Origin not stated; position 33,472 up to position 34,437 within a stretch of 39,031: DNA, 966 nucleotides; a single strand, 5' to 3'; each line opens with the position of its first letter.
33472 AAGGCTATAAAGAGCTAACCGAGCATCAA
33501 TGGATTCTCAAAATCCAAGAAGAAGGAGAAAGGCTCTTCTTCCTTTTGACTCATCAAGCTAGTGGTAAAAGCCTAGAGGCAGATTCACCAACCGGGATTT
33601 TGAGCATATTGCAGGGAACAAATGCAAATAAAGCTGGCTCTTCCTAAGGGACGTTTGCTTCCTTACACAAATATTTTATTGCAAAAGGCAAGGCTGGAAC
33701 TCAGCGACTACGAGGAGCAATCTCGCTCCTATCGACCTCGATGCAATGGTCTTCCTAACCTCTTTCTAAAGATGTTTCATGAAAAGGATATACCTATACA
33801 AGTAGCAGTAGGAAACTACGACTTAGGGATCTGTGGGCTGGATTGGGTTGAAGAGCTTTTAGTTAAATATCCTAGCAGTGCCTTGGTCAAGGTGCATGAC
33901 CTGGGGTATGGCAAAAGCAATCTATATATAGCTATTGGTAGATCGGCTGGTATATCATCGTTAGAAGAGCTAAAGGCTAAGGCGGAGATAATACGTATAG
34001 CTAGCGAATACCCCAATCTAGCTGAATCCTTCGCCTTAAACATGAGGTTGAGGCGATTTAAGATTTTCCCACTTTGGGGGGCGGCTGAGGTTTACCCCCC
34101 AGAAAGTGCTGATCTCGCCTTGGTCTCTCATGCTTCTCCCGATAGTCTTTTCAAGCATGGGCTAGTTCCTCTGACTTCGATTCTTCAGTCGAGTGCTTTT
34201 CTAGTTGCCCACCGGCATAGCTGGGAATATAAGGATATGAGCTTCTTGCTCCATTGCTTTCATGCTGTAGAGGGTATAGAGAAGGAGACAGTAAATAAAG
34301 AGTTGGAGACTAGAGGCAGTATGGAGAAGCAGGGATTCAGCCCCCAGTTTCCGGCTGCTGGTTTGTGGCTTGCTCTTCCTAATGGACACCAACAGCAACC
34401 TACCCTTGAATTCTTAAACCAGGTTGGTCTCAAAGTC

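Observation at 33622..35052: HisG is an internal tandem duplication whose two halves have lost different motifs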

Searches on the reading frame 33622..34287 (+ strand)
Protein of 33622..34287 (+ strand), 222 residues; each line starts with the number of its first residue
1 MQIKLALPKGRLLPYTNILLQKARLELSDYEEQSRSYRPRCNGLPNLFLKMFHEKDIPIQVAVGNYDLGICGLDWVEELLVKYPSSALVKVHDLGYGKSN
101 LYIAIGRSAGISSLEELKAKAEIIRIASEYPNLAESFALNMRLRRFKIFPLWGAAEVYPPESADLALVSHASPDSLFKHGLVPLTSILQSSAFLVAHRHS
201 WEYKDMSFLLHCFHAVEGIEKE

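Call 13: search_solved_structures(query=window:33622-34287:+, show_alignments=5, max_evalue=0.01)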
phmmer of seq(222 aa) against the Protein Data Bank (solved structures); distinct sequences matched with E-value up to 0.01: 15.
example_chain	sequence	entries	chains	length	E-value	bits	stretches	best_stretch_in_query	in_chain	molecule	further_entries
2vd3_A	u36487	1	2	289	3.8e-09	40.1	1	3-204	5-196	ATP PHOSPHORIBOSYLTRANSFERASE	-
11te_A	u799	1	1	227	3.8e-09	40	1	3-199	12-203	ATP phosphoribosyltransferase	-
23fh_A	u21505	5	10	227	4.2e-08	36.6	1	3-206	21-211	ATP phosphoribosyltransferase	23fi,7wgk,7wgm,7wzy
8oy0_E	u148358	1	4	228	4.3e-08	36.6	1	3-206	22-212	ATP phosphoribosyltransferase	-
6czl_A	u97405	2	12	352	4.5e-08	36.5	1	2-201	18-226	ATP phosphoribosyltransferase catalytic subunit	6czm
5m8h_E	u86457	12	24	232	1.4e-07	35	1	3-204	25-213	ATP phosphoribosyltransferase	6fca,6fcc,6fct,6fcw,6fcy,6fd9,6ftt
7z6r_C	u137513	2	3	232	2.9e-07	33.9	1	3-204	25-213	ATP phosphoribosyltransferase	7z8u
1ve4_A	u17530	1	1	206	1.6e-05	28.2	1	3-204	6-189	ATP phosphoribosyltransferase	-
5ub9_A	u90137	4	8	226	6e-05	26.3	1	4-200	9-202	ATP phosphoribosyltransferase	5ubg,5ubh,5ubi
4yb5_A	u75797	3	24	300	0.00014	25.2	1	4-200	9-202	ATP phosphoribosyltransferase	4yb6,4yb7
2vd2_A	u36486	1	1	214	0.00017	24.9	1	4-205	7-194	ATP PHOSPHORIBOSYLTRANSFERASE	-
7dah_A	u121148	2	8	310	0.0042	20.3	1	9-200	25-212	ATP phosphoribosyltransferase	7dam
1usy_H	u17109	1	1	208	0.0052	20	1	3-167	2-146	ATP PHOSPHORIBOSYLTRANSFERASE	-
1usy_E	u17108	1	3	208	0.0056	19.9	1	3-167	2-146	ATP PHOSPHORIBOSYLTRANSFERASE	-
1o63_A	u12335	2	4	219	0.007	19.6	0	3-167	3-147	ATP phosphoribosyltransferase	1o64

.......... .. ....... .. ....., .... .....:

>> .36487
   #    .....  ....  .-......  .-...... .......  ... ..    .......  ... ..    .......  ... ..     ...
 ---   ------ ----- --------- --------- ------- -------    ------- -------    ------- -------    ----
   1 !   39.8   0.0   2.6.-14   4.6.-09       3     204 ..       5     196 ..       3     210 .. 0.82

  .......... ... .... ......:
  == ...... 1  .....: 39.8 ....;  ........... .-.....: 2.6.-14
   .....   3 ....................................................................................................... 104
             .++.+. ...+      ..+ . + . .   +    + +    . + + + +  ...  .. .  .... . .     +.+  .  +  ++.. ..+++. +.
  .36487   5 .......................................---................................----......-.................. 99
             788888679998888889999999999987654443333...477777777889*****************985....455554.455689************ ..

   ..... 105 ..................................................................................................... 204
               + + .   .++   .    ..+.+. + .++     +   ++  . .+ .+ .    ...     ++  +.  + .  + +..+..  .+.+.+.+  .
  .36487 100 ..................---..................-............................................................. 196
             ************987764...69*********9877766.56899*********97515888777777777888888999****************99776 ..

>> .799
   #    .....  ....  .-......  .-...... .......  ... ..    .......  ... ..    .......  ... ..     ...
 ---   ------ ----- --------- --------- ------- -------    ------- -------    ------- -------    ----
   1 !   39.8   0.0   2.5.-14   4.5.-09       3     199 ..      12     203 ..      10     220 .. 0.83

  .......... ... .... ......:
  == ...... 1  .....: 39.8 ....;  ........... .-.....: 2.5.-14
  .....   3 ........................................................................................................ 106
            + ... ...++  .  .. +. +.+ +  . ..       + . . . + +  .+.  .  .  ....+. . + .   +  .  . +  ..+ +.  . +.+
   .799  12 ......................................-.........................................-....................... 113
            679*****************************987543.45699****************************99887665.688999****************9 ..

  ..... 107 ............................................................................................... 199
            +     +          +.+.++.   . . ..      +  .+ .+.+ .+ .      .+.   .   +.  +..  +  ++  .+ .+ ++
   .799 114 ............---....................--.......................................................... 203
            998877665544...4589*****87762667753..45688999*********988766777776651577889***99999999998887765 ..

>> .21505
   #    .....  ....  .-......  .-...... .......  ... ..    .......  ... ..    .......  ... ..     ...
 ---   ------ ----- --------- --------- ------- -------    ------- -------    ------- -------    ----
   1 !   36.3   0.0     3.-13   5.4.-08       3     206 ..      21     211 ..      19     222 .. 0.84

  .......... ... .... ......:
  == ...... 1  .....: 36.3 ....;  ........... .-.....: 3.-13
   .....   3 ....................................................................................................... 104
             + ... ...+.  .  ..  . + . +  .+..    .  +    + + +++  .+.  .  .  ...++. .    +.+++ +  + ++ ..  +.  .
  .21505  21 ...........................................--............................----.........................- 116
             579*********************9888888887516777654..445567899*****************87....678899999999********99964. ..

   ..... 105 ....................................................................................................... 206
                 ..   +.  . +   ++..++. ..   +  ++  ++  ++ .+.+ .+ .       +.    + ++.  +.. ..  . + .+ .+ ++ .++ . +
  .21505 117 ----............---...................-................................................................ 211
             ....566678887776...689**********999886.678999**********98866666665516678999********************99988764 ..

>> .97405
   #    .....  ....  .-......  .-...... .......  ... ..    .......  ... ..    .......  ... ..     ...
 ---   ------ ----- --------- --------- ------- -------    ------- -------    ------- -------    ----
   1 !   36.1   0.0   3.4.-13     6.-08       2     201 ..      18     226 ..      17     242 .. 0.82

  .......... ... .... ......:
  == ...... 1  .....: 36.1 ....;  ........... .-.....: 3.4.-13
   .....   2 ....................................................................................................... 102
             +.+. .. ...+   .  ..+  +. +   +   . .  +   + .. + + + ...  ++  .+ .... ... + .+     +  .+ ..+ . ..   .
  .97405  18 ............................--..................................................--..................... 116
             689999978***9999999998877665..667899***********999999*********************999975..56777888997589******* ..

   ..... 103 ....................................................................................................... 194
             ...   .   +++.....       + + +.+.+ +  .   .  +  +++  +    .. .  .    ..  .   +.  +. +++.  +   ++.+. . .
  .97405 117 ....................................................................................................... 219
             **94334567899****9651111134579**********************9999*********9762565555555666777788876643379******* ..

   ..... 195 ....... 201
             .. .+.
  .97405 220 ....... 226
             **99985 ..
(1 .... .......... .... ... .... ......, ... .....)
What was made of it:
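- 33724..33726 (+): Arg35, the equivalent of P. arcticus HisGS Arg56 (A. baumannii Arg53). Proposed to act in trans on the C-half active site. The alignment to A. baumannii HisGS pairs 'EQSR' with 'EKSR' (call 13).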

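Call 55: search_protein_families(library=pfam, proteins=[window:33622-34278:+], max_evalue=0.01)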
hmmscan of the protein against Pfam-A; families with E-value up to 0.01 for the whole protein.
window:33622-34278:+ (219 aa): 1 family
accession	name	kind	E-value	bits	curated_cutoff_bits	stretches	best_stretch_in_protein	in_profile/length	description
PF01634.23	HisG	-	7.5e-28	97.9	25.5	1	54-204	2-145/158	ATP phosphoribosyltransferase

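Call 56: search_protein_families(library=ncbifam, proteins=[window:33622-34278:+], max_evalue=0.01)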
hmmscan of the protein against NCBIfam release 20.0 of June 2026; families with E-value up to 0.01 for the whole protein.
window:33622-34278:+ (219 aa): 1 family
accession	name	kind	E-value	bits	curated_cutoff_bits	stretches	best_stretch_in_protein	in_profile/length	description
TIGR00070.1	hisG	equivalog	2.9e-36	125.1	75.75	1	3-196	1-183/183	ATP phosphoribosyltransferase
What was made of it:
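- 33622..34236 (+): N-type HisG unit (aa 1-205), predicted catalytically dead partner subunit. Passes the hisG models alone (calls 55, 56).
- On HisG / ATP phosphoribosyltransferase catalytic core (PF01634, TIGR00070): Cut-offs are 25.5 and 75.75 (calls 55, 56).
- Checked: The 183-position hisG model is covered end to end in both halves (calls 55, 56).
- Each half scores well above the cut-off of the NCBIfam hisG equivalog model (call 56).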
